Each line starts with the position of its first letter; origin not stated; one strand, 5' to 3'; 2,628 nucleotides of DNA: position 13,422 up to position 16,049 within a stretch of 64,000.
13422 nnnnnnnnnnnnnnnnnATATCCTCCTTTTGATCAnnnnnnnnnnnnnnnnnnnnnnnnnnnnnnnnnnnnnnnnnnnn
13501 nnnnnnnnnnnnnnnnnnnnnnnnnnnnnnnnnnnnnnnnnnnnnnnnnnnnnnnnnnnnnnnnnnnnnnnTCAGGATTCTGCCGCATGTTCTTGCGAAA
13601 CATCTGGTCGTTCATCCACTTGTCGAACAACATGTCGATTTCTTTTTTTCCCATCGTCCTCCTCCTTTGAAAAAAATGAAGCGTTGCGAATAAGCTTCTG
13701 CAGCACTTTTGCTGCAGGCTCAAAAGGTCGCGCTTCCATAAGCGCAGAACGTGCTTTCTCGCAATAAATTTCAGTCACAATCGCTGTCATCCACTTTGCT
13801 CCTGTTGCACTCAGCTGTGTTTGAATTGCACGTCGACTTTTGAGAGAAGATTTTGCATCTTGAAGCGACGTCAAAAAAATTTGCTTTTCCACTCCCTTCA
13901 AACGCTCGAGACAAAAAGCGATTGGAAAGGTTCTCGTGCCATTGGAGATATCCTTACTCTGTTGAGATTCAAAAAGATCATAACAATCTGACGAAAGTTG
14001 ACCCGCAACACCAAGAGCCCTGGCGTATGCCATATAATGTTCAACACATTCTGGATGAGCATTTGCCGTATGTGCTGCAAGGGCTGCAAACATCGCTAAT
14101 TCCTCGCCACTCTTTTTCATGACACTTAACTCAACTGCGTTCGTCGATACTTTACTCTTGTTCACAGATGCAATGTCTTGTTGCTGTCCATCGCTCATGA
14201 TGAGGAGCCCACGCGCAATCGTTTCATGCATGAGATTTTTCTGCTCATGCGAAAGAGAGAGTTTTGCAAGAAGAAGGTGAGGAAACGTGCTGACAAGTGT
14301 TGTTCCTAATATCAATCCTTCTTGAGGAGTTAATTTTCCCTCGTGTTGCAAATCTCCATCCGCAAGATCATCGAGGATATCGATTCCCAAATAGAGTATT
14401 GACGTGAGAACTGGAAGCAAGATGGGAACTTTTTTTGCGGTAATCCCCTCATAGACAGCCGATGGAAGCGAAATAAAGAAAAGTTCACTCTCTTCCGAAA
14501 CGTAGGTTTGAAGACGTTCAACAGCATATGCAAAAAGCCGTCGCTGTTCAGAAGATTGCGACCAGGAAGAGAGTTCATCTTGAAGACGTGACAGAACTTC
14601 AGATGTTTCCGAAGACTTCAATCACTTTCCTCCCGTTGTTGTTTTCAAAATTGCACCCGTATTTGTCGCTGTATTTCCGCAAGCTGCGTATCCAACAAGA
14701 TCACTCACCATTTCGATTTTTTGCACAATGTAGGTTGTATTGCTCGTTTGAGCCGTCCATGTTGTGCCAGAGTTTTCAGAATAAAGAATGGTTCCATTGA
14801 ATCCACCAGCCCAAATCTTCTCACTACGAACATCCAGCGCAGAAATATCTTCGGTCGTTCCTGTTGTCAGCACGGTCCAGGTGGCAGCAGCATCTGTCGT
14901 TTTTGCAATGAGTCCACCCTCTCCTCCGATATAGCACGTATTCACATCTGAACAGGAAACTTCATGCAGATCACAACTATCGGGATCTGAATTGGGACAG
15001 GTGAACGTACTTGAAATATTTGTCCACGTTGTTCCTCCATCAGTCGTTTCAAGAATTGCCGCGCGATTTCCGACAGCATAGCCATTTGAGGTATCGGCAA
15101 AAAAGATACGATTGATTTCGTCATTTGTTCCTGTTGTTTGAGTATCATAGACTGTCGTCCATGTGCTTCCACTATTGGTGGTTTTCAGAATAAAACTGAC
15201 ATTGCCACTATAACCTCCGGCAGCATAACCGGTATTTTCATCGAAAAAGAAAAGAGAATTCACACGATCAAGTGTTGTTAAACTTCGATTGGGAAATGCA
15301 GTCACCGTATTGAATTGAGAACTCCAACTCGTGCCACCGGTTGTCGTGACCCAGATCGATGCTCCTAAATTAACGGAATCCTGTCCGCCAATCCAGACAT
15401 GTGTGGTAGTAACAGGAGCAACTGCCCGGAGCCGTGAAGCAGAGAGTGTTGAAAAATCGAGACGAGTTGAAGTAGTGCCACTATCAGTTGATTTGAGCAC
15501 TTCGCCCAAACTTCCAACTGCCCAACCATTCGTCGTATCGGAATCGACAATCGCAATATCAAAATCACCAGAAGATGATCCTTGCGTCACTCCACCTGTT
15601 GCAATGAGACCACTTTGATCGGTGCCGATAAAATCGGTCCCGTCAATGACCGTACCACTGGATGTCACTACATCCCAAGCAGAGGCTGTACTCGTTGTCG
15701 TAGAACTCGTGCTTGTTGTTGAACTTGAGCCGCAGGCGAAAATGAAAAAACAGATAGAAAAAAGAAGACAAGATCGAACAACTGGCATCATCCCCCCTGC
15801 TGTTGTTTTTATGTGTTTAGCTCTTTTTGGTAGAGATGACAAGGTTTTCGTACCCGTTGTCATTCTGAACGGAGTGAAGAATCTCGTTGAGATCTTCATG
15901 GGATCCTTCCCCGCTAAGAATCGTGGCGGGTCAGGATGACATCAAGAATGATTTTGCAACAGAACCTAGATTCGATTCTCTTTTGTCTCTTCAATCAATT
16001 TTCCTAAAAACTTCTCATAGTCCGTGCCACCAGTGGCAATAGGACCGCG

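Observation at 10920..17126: Candidate novel peptide-modification (RiPP-like) operon: four tandem peptides, an M50 protease with cNMP-binding domains, an isoprenoid-synthase-like protein, a BNR propeller and a bacterial IDO homolog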

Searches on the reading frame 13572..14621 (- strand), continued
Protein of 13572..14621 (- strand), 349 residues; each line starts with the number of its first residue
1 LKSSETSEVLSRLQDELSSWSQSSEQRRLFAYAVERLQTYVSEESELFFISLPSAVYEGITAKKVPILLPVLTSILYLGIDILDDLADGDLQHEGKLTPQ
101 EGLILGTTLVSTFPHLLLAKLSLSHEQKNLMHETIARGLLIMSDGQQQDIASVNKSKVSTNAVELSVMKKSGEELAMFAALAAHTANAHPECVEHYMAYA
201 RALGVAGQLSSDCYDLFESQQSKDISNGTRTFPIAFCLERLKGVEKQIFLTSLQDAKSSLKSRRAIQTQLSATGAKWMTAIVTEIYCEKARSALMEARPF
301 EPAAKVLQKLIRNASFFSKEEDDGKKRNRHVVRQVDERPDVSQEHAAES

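Call 63: predict_structure(alignment_id=A1)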
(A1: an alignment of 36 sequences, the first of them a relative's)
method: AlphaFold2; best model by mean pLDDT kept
length: 349 residues; sequences in the alignment: 36
mean_pLDDT: 91.3   pTM: 0.88
mean pLDDT of the five models: 91.3, 90.5, 90.4, 90.3, 89.8
residues with pLDDT >= 90: 299; 70-90: 16; 50-70: 8; < 50: 26
segments of 3 or more residues with pLDDT < 50: 328-349
pLDDT, mean of each block of 10 residues (from residue 1): 82 97 97 94 89 98 98 98 93 86 98 97 98 98 97 97 98 98 98 99 98 94 93 98 97 95 95 97 98 98 97 86 49 39 45
secondary structure, 60 per line:
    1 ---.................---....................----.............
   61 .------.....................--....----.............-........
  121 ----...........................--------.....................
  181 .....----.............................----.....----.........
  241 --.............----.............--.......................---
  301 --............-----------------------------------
elements in order: H4-20 H24-43 H48-61 H68-88 H91-94 H99-111 H113-120 H125-151 H160-185 H190-218 H223-227 H232-240 H243-255 H260-272 H275-297 H303-314

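Call 65: fold_search(model_id=the predicted structure, library=pdb)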
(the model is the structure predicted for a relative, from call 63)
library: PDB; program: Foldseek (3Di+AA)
matches with E <= 10: 865; with E <= 0.001: 448
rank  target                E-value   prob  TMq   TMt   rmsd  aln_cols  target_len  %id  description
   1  1wy0                  9.0e-10  1.00  0.72  0.77   4.2       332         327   19  Crystal structure of geranylgeranyl pyrophosphate synthetase from Pyrococcus horikoshii Ot3 (released 2006-02-14)
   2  3mzv_B                1.3e-09  1.00  0.72  0.77   3.9       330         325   13  Crystal structure of a decaprenyl diphosphate synthase from Rhodobacter capsulatus (released 2010-06-09)
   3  4gp1                  2.2e-09  1.00  0.74  0.78   2.9       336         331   18  Crystal structure of ISOPRENOID SYNTHASE A3MSH1 (TARGET EFI-501992) from pyrobaculum calidifontis complexed with DMAPP (released 2012-08-29)
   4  4dhd                  3.9e-09  1.00  0.74  0.78   3.1       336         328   18  Crystal structure of isoprenoid synthase A3MSH1 (TARGET EFI-501992) from Pyrobaculum calidifontis (released 2012-02-08)
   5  4gp2_B                4.0e-09  1.00  0.75  0.79   3.0       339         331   17  Crystal structure of ISOPRENOID SYNTHASE A3MSH1 (TARGET EFI-501992) from pyrobaculum calidifontis complexed with DMAPP (released 2012-10-10)
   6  9a4c_B                4.0e-09  1.00  0.71  0.71   3.9       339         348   14  Integrative model of ACP-HEPS2 by crosslinking MS and deep learning (released 2024-09-18)
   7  5ze6_D                4.2e-09  1.00  0.70  0.79   4.0       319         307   15  CRYSTAL STRUCTURE OF OCTAPRENYL PYROPHOSPHATE SYNTHASE FROM ESCHERICHIA COLI WITH BPH-981 (released 2019-02-27)
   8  3nf2                  4.6e-09  1.00  0.62  0.64   7.5       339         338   15  Crystal structure of polyprenyl synthetase from Streptomyces coelicolor A3(2) (released 2010-08-04)
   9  4jyx_H                5.5e-09  1.00  0.74  0.81   3.3       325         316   15  Crystal structure of polyprenyl synthase PATL_3739 (TARGET EFI-509195) FROM PSEUDOALTEROMONAS ATLANTICA, COMPLEX WITH  (released 2013-04-10)
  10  4gp2_A                5.7e-09  1.00  0.75  0.76   3.0       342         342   17  Crystal structure of ISOPRENOID SYNTHASE A3MSH1 (TARGET EFI-501992) from pyrobaculum calidifontis complexed with DMAPP (released 2012-10-10)
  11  6kd7                  6.2e-09  1.00  0.68  0.72   4.8       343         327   14  Crystal structure of geranylgeranyl pyrophosphate synthase (released 2019-09-11)
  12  3wjk_B                7.1e-09  1.00  0.65  0.74   4.7       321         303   15  Crystal structure of Octaprenyl Pyrophosphate synthase from Escherichia coli (released 2014-06-18)
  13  3wjo_B                7.4e-09  1.00  0.68  0.77   4.4       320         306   15  Crystal structure of Octaprenyl Pyrophosphate synthase from Escherichia coli with isopentenyl pyrophosphate (IPP) (released 2014-06-18)
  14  9jsc_A                8.8e-09  1.00  0.71  0.76   3.7       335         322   16  Crystal structure of OsSPS3 complexed with YH24532 (released 2026-04-08)
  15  3n3d_A                1.1e-08  1.00  0.67  0.72   4.6       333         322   17  Crystal structure of geranylgeranyl pyrophosphate synthase from lactobacillus brevis atcc 367 (released 2010-06-02)
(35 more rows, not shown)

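Call 67: search_protein_representatives(alignment_id=A1)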
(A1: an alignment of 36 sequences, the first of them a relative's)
Query: 36 sequences, 340 profile positions. Proteins with E-value up to 0.001 (for the whole library): 10109; up to 1e-10: 2303; up to 1e-30: 381. The best 150 are listed.
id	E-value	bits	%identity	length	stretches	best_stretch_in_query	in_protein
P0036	2.8e-132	457.2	-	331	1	13-334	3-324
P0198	4.6e-130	449.9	-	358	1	12-332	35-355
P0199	5.6e-127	439.7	-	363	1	12-331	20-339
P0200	2.7e-126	437.5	-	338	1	8-330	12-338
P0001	2.6e-122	424.4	-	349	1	13-338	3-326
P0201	2.1e-121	421.4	-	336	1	16-332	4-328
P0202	6.7e-121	419.8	-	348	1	13-335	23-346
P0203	1.3e-120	418.8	-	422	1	9-331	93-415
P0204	2.8e-120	417.7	-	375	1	10-335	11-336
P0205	3.0e-119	414.4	-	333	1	17-337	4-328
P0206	1.1e-116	406.0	-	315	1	18-329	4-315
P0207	3.5e-114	397.7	-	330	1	7-313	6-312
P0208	3.2e-113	394.5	-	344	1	13-338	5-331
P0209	4.5e-109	380.9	-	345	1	7-331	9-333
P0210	8.5e-109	380.0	-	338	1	16-330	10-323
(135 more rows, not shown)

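Call 80: search_dna_similar(query=window:13572-14621:-, collection=plasmids, mode=protein, max_evalue=1e-10, max_rows=10)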
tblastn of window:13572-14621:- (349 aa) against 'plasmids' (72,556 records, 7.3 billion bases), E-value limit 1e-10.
No match.

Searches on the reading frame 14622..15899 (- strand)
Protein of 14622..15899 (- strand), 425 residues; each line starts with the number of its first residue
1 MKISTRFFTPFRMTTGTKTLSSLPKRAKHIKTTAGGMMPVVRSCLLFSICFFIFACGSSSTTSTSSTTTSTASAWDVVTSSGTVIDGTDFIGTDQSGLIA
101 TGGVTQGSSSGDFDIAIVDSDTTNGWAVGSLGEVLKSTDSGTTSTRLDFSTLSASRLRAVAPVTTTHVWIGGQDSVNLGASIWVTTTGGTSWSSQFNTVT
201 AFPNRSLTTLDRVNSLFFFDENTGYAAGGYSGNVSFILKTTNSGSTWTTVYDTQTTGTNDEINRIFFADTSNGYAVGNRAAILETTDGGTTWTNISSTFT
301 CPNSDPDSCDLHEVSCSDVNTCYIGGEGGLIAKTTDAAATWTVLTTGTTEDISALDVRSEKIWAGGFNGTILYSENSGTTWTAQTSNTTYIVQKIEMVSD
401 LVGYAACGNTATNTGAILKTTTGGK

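Call 3: search_protein_families(library=pfam, proteins=[window:14622-15899:-], max_evalue=1)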
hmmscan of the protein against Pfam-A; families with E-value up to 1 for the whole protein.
window:14622-15899:- (425 aa): 3 families
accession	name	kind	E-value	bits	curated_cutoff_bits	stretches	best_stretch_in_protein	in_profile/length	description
PF14870.12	PSII_BNR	-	9.2e-18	65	27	2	256-396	14-152/303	Photosynthesis system II assembly factor YCF48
PF21331.3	Isoamylase_C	-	0.026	15.4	27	1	213-256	29-73/107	Isoamylase, C-terminal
PF10940.13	SpeFL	-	0.049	13.9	25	1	29-49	8-28/40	Leader peptide SpeFL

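Call 4: search_protein_families(library=ncbifam, proteins=[window:14622-15899:-], max_evalue=1)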
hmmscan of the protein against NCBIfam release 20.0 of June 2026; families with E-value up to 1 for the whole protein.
window:14622-15899:- (425 aa): 2 families
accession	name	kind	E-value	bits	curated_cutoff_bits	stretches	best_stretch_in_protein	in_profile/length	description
NF010237.0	PRK13684.1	equivalog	4.2e-19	68.8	326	3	257-345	43-125/334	photosynthesis system II assembly factor Ycf48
NF045728.1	glycosyl_F510_1955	equivalog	4e-06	26.3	175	2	331-389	117-178/246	F510_1955 family glycosylhydrolase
